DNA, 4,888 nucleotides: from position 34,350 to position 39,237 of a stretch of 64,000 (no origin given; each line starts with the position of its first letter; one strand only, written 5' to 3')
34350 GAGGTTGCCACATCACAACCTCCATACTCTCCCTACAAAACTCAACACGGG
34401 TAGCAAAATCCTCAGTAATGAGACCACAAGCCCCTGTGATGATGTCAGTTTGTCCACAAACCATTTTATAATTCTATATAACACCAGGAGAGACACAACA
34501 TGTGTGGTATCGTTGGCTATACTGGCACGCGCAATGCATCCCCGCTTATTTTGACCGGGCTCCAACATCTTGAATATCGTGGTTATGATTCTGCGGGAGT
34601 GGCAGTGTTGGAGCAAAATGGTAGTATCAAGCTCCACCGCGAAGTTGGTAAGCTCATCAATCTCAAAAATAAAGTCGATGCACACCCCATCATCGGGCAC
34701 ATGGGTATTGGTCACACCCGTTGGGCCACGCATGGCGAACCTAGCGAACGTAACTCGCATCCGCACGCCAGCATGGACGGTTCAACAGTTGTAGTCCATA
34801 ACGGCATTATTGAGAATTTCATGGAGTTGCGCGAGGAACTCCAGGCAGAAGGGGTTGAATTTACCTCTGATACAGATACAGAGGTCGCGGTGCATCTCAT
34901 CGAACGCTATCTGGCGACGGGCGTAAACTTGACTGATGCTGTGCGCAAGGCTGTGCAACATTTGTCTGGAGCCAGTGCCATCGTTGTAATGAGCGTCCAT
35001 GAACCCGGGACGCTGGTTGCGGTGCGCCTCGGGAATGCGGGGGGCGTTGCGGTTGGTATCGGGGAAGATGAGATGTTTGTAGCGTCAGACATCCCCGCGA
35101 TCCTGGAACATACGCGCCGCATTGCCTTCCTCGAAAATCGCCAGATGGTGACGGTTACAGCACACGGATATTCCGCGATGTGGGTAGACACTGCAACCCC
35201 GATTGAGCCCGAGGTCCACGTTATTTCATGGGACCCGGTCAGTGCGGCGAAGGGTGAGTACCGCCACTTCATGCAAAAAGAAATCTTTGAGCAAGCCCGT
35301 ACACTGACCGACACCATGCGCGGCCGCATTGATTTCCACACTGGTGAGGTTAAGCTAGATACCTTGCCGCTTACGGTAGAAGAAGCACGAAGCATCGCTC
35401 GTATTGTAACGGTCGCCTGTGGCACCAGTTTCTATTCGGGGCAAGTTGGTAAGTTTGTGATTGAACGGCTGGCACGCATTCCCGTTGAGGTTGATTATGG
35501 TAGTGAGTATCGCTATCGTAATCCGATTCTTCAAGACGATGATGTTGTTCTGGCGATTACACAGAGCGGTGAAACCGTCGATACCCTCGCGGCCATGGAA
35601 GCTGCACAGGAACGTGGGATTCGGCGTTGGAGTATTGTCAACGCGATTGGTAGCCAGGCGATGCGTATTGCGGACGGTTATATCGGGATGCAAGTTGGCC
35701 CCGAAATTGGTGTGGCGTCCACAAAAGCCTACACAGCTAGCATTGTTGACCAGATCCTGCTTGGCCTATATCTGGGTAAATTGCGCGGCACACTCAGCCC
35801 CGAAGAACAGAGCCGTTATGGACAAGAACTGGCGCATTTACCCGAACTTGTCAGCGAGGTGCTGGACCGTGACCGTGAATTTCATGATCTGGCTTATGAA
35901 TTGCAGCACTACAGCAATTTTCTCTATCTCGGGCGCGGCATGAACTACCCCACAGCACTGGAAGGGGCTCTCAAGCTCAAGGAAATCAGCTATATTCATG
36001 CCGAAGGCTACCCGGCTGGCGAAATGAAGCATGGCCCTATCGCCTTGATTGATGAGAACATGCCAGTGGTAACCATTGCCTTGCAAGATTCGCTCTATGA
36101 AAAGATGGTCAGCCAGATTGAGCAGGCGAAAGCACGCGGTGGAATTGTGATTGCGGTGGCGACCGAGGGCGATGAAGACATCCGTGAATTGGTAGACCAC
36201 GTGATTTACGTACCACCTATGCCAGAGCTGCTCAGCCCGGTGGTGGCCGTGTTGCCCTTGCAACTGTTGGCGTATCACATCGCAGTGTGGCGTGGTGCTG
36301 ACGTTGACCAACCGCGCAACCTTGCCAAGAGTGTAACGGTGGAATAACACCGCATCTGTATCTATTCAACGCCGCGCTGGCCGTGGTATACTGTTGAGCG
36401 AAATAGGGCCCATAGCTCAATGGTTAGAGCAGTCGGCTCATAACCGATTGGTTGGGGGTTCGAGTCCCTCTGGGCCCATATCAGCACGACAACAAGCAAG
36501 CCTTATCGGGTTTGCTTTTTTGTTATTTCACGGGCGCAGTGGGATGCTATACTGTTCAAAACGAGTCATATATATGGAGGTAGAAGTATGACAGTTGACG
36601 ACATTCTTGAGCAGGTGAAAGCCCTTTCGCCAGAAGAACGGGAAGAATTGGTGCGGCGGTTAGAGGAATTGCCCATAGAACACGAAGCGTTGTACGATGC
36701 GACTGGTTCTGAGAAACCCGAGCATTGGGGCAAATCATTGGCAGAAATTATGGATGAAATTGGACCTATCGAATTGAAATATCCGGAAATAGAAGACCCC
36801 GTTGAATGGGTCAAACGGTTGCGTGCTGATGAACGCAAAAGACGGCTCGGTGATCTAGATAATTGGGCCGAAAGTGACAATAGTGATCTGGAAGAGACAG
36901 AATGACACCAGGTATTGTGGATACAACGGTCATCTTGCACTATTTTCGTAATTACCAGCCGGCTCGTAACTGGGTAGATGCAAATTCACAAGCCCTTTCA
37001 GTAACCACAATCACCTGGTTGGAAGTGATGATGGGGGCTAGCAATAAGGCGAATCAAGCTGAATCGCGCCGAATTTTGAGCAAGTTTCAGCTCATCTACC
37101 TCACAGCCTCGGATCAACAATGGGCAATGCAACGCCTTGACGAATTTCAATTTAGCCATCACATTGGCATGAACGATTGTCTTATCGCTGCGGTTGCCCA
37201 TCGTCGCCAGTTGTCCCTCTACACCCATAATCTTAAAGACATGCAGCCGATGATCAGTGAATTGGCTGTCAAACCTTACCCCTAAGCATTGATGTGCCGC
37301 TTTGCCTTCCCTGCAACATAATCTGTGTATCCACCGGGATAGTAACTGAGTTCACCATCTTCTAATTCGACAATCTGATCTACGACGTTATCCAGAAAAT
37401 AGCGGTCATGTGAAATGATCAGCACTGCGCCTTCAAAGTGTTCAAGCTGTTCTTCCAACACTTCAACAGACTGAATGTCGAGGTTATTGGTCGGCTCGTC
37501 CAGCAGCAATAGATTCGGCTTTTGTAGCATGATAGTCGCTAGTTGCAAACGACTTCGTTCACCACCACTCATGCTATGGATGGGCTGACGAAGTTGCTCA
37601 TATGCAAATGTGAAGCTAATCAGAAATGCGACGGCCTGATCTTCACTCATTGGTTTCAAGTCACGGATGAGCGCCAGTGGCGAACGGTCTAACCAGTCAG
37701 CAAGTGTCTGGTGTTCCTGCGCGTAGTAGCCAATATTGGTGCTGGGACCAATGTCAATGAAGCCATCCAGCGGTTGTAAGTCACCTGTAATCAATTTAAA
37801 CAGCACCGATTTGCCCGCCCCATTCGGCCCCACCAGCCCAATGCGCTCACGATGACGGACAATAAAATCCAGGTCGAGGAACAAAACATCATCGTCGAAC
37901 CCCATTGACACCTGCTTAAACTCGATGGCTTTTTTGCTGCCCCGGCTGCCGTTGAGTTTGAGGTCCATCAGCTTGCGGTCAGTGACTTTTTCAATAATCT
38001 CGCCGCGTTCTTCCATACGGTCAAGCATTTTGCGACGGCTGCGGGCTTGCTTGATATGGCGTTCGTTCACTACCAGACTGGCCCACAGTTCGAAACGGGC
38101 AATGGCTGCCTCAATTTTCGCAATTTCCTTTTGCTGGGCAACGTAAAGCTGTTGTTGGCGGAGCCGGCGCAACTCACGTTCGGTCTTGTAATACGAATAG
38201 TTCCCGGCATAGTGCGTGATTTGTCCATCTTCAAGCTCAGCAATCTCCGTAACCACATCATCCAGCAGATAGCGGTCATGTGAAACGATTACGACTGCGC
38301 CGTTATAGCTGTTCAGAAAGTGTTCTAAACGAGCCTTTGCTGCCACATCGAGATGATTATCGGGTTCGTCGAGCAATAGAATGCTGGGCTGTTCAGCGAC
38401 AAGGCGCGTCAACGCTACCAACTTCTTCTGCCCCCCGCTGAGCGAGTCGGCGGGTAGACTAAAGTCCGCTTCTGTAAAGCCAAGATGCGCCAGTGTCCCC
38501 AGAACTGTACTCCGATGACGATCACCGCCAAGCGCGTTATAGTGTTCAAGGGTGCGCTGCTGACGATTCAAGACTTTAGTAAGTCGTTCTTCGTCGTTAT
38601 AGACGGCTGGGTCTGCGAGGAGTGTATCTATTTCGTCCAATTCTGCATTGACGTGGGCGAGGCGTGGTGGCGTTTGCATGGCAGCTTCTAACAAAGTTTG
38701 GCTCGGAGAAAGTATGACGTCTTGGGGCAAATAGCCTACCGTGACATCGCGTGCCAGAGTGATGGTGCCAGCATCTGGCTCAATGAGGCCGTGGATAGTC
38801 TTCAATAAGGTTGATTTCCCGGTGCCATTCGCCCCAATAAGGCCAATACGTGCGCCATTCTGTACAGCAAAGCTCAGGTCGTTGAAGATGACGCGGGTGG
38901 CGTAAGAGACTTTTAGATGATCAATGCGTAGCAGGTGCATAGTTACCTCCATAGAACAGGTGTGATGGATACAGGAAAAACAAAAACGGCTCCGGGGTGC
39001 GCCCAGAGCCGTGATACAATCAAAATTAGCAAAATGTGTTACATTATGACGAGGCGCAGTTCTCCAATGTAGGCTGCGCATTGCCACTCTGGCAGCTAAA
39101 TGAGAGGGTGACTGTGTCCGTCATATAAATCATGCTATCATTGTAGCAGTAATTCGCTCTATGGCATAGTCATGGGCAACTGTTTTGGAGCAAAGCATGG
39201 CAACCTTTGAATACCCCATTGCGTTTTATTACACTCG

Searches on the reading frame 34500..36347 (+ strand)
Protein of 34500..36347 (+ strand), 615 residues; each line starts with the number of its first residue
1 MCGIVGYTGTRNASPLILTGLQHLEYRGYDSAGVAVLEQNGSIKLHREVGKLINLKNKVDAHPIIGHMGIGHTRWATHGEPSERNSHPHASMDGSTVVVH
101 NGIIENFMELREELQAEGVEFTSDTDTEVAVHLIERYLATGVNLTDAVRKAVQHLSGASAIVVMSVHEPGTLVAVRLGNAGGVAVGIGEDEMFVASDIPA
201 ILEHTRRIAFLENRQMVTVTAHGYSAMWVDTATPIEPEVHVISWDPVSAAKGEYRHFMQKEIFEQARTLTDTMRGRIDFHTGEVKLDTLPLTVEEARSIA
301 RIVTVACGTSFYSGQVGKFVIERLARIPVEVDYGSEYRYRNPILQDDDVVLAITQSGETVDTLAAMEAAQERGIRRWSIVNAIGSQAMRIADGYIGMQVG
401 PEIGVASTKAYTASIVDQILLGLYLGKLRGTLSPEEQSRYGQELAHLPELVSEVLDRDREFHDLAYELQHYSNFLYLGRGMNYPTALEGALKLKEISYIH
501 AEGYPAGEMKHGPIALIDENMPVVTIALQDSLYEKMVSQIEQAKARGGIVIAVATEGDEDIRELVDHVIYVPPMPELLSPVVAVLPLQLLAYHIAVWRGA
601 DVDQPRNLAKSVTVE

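Call 5: search_protein_families(library=ncbifam, proteins=[window:34500-36347:+])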
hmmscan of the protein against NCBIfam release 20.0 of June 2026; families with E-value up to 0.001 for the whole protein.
window:34500-36347:+ (615 aa): 21 families
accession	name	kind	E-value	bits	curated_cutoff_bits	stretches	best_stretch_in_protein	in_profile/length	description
NF001484.0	PRK00331.1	subfamily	2.4e-237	789.1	381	1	1-615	1-601/601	isomerizing glutamine--fructose-6-phosphate transaminase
TIGR01135.1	glmS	equivalog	6.5e-230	764.7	418.05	1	2-615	1-607/607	glutamine--fructose-6-phosphate transaminase (isomerizing)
NF046059.1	NagB_SO3506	equivalog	5.7e-36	124.5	430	1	301-610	40-325/330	glucosamine-6-phosphate deaminase NagB-II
TIGR01134.1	purF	equivalog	1.7e-28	100.2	350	1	2-202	1-200/432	amidophosphoribosyltransferase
NF041128.1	glucosaP_deam_GlmD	equivalog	5.1e-28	98.2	580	1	295-612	27-321/323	glucosamine-6-phosphate deaminase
TIGR01536.1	asn_synth_AEB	equivalog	3.6e-15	56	267.1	1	2-224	1-189/517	asparagine synthase (glutamine-hydrolyzing)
TIGR03108.1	eps_aminotran_1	hypoth_equivalog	5.1e-10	38.7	816.9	1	85-224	59-189/628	XrtA/PEP-CTERM system amidotransferase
NF003915.0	PRK05441.1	subfamily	5.6e-10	38.7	168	1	344-409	129-194/300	N-acetylmuramic acid 6-phosphate etherase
TIGR03104.1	trio_amidotrans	equivalog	9.2e-10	37.4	570.1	1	66-174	41-138/589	N-acetylglutaminylglutamine amidotransferase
NF008481.0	PRK11382.1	equivalog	1.7e-08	34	430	1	296-606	41-332/340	fructoselysine 6-phosphate deglycase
TIGR00274.1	TIGR00274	equivalog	4.6e-08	32.5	302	1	342-414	122-194/291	N-acetylmuramic acid 6-phosphate etherase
NF040776.2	AlsR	equivalog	5.3e-08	32.1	400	1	343-395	173-225/279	transcriptional repressor AlsR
NF008458.0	PRK11337.1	equivalog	5.7e-08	32.1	378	1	343-395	185-237/293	MurR/RpiR family transcriptional regulator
NF006949.0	PRK09431.1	equivalog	1.4e-07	30.4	499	1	83-210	57-174/554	asparagine synthase B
TIGR03127.2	RuMP_HxlB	equivalog_domain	3.9e-07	30.1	160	0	313-421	41-149/178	6-phospho-3-hexuloisomerase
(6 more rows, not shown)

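Call 8: find_related_loci(query=window:34500-36347:+, collection=genome_contigs, flank=1500)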
Query window:34500-36347:+ (615 aa) in genome_contigs; peptide patterns used: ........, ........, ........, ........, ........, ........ (x = any residue, [..] = any of these).
600 stretches matched a pattern (row limit reached: there are more); 592 encode a relative of the query (tblastn E <= 1e-3); the best 80 are kept; 80 distinct loci.
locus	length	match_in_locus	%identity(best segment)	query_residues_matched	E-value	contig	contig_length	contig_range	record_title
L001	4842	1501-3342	71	1-615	0e+0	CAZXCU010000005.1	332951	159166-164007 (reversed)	MAG TPA_asm: uncultured Anaerolineae bacterium isolate SRP287051_co1_160 genome assembly, contig: NODE_43_length_332951_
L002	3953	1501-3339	71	1-615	0e+0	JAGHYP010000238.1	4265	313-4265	MAG: Chloroflexota bacterium isolate 629H.12 NODE_3197_length_4265_cov_4.749881, whole genome shotgun sequence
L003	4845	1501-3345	69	1-615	0e+0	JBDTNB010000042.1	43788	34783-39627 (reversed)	MAG: Chloroflexota bacterium isolate cluster3_bin.14 NODE_2168_length_43788_cov_14.122882, whole genome shotgun sequence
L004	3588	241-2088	69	1-615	0e+0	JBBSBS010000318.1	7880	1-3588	MAG: Aggregatilineales bacterium isolate La6_metabat2.168 La6_metabat2.168_K_1546354_L_7880_cov_15.7746, whole genome sh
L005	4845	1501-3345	69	1-615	0e+0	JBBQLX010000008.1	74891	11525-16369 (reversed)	MAG: Aggregatilineales bacterium isolate Co_metawrap_466 Cmw_466_k141_3680100_length_74891_cov_9.9995, whole genome shot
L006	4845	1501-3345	69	1-615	0e+0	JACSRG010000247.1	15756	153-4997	MAG: Anaerolinea sp. isolate CH1 contig-70_4591, whole genome shotgun sequence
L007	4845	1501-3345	69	1-615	0e+0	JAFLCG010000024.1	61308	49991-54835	MAG: Anaerolineae bacterium isolate UWPOB_ANAER4 gnl_X_IEOCAAEP_24, whole genome shotgun sequence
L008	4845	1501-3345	70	1-615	0e+0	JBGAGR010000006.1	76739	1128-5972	MAG: Aggregatilineales bacterium isolate MAG_MBR_H125.63 MBRH125-63_opera_contig_1325, whole genome shotgun sequence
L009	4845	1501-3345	69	1-615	0e+0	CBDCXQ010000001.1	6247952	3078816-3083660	MAG: Phototrophicaceae bacterium isolate 8d80f9c3-6d8e-4825-b8ae-9e3aa385a75f genome assembly, contig: contig_1, whole g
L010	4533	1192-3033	68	1-615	0e+0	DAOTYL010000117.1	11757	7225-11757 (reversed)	MAG TPA_asm: Anaerolineae bacterium isolate H24_340 k119_1867143, whole genome shotgun sequence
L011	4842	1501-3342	67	1-615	0e+0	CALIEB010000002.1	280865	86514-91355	MAG: uncultured Anaerolineae bacterium isolate R1_Bin_MAXBIN__116_1 genome assembly, contig: c_000001359574, whole genom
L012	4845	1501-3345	68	1-615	0e+0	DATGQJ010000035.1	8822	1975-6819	MAG TPA_asm: Oceanobacillus sp. isolate SMAG_U10420 k141_3120726, whole genome shotgun sequence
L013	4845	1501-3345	67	1-615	0e+0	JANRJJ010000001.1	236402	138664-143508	MAG: bacterium isolate bins.221 k141_5125308, whole genome shotgun sequence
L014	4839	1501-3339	66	1-615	0e+0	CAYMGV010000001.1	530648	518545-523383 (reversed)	MAG TPA_asm: uncultured Anaerolineae bacterium isolate SRP141376_co3_136 genome assembly, contig: NODE_3_length_530648_c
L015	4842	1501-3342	65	1-615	0e+0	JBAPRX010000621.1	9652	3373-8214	MAG: Candidatus Promineifilaceae bacterium isolate MFD01065_ilm_asm_bin18 k127_99180, whole genome shotgun sequence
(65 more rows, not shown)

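Call 71: find_encoding_contigs(protein=window:34500-36347:+, flank=1000, max_places=3)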
Protein window:34500-36347:+ (615 aa): 6 contigs read that carry it; 3 places shown.
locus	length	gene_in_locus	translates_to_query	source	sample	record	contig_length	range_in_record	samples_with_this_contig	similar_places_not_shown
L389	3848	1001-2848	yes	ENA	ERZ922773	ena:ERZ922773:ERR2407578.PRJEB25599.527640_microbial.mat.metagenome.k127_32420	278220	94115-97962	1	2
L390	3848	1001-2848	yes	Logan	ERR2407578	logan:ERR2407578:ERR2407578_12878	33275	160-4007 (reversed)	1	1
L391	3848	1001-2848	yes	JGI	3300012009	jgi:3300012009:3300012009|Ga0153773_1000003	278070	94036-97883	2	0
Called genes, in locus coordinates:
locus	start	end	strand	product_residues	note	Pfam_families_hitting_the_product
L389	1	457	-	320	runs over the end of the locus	PF03773:ArsP_1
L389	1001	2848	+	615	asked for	PF13522:GATase_6, PF13537:GATase_7, PF01380:SIS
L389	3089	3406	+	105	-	-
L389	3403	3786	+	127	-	PF01850:PIN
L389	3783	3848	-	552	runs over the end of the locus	PF02463:SMC_N, PF13555:AAA_29 (faint), PF00005:ABC_tran, PF13401:AAA_22 (faint), PF13304:AAA_21, PF12848:ABC_tran_Xtn, PF00005:ABC_tran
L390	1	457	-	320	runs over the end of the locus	PF03773:ArsP_1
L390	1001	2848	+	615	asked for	PF13522:GATase_6, PF13537:GATase_7, PF01380:SIS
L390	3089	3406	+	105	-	-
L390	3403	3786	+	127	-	PF01850:PIN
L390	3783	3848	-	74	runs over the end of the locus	?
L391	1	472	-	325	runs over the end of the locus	PF03773:ArsP_1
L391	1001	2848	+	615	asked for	PF13522:GATase_6, PF13537:GATase_7, PF01380:SIS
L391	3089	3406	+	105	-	-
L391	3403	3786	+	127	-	PF01850:PIN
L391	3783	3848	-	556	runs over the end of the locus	PF02463:SMC_N, PF00005:ABC_tran, PF13401:AAA_22 (faint), PF13555:AAA_29 (faint), PF13304:AAA_21, PF12848:ABC_tran_Xtn, PF00005:ABC_tran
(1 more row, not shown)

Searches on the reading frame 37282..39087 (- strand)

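Call 5: search_protein_families(library=ncbifam, proteins=[window:37282-39087:-])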
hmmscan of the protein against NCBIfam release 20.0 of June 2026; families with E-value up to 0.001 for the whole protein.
window:37282-39087:- (601 aa): 195 families (the best 25 are shown)
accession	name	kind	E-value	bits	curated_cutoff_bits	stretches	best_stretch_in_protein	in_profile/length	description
NF000355.4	ribo_prot_ABC_F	equivalog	2.7e-158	527.9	380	2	53-562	3-486/499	ribosomal protection-like ABC-F family protein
NF008775.0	PRK11819.1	equivalog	1.4e-114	383.7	599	1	59-598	14-539/556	energy-dependent translational throttle protein EttA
TIGR03719.1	ABC_ABC_ChvD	subfamily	5.4e-113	378.5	806.75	1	59-598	12-537/552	energy-dependent translational throttle protein EttA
NF050005.1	ABC_ATPase_Uup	equivalog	7.6e-102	341.5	900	1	50-596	1-532/636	ATP-binding cassette ATPase Uup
NF000169.2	ABCF_Sal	exception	2e-98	330.4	725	2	164-580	79-506/542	Sal family ABC-F type ribosomal protection protein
NF011646.0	PRK15064.1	equivalog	3.3e-96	322.8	762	1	57-594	6-527/530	ABC-F family ATPase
NF007921.0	PRK10636.1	equivalog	2.4e-94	316.8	917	2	193-591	127-516/638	ABC transporter ATP-binding protein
NF008358.0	PRK11147.1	equivalog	2.1e-93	313.7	936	1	50-596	1-532/635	ABC transporter ATP-binding protein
NF000171.1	ABCF_producer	exception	2.4e-88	296.9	800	2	55-464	6-424/541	TlrC/CarA/OleB/SrmB family ABC-F type ribosomal protection protein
NF000168.2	ABCF_Msr_all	exception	1e-87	294.8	680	3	213-558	98-461/487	Msr family ABC-F type ribosomal protection protein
NF000170.2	ABCF_Vga_all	exception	1.9e-86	290.6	725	1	50-595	1-473/521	Vga family ABC-F type ribosomal protection protein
NF043038.1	ABCF_CplR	exception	3.4e-80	270.3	780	2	214-599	94-493/544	ABC-F type ribosomal protection protein CplR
NF000514.1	ABCF_OptrA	exception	1.1e-77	261.8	1450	3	170-517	137-474/655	ABC-F type ribosomal protection protein OptrA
NF000166.1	ABCF_CarA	exception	5.6e-74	249.3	1050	3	57-322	10-280/556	ABC-F type ribosomal protection protein Car(A)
NF045691.1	ABCF_VgaF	exception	2.9e-72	243.7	975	4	214-580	76-457/459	ABC-F type ribosomal protection protein Vga(F)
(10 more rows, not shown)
